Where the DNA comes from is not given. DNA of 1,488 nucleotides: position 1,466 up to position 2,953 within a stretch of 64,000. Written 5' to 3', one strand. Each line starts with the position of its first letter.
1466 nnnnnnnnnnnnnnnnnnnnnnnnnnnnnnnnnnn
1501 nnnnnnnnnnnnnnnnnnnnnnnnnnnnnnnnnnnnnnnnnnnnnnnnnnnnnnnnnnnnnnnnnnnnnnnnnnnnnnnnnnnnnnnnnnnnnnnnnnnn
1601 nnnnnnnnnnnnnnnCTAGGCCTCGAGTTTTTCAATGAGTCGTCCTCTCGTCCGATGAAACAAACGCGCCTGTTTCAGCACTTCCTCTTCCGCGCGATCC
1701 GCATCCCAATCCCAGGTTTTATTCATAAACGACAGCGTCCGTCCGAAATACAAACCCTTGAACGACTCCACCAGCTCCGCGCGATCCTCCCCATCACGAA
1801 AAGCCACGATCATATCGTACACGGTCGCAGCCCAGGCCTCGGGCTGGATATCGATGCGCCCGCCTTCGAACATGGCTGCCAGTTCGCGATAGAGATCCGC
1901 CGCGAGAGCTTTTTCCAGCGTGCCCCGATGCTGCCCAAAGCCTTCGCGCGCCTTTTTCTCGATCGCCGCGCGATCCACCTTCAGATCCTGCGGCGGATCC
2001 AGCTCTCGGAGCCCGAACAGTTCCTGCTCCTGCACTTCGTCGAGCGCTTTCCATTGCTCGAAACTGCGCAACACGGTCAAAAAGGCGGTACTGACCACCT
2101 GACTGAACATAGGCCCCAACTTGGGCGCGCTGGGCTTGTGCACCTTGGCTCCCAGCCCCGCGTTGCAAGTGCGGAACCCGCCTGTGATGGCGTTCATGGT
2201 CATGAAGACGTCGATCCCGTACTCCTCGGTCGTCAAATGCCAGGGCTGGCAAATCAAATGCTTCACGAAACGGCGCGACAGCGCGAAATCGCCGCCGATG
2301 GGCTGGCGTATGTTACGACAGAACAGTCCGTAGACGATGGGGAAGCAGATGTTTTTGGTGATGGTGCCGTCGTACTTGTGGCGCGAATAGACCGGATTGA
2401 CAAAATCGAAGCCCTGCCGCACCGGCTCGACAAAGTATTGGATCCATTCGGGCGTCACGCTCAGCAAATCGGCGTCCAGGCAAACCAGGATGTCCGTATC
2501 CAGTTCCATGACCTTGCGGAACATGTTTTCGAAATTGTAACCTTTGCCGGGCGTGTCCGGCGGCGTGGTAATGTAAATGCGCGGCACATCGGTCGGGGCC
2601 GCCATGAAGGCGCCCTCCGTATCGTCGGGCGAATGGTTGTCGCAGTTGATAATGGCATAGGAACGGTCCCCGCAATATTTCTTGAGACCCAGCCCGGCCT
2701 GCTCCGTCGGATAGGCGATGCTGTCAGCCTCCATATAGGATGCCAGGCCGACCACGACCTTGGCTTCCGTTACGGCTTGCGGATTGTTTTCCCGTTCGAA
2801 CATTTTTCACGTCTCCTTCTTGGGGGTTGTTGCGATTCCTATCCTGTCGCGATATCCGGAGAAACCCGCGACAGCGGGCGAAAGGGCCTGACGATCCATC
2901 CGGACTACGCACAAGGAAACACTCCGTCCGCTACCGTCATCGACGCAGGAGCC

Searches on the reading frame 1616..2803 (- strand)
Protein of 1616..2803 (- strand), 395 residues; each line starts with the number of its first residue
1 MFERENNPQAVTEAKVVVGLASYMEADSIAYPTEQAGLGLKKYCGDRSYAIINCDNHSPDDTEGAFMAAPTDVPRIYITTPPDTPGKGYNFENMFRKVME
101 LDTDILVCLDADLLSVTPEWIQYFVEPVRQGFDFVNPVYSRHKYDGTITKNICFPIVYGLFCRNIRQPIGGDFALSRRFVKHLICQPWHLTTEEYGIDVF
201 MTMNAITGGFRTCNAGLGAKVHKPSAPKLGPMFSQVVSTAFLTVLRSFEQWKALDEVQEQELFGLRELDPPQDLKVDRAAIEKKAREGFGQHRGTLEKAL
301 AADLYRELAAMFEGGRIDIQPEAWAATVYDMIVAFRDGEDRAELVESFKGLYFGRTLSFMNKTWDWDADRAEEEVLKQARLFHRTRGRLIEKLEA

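Call 75: search_protein_families(library=pfam, proteins=[window:1616-2803:-], max_evalue=0.0001)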
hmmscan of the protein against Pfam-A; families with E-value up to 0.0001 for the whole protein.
window:1616-2803:- (395 aa): 2 families
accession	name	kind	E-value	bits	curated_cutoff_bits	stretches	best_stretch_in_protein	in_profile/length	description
PF21969.2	MGS_GT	-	5.2e-09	36.3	27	1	85-212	74-206/239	Mannosylglycerate synthase, GT domain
PF00535.33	Glycos_transf_2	-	7.7e-05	23.1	23.3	0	49-150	28-126/168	Glycosyl transferase family 2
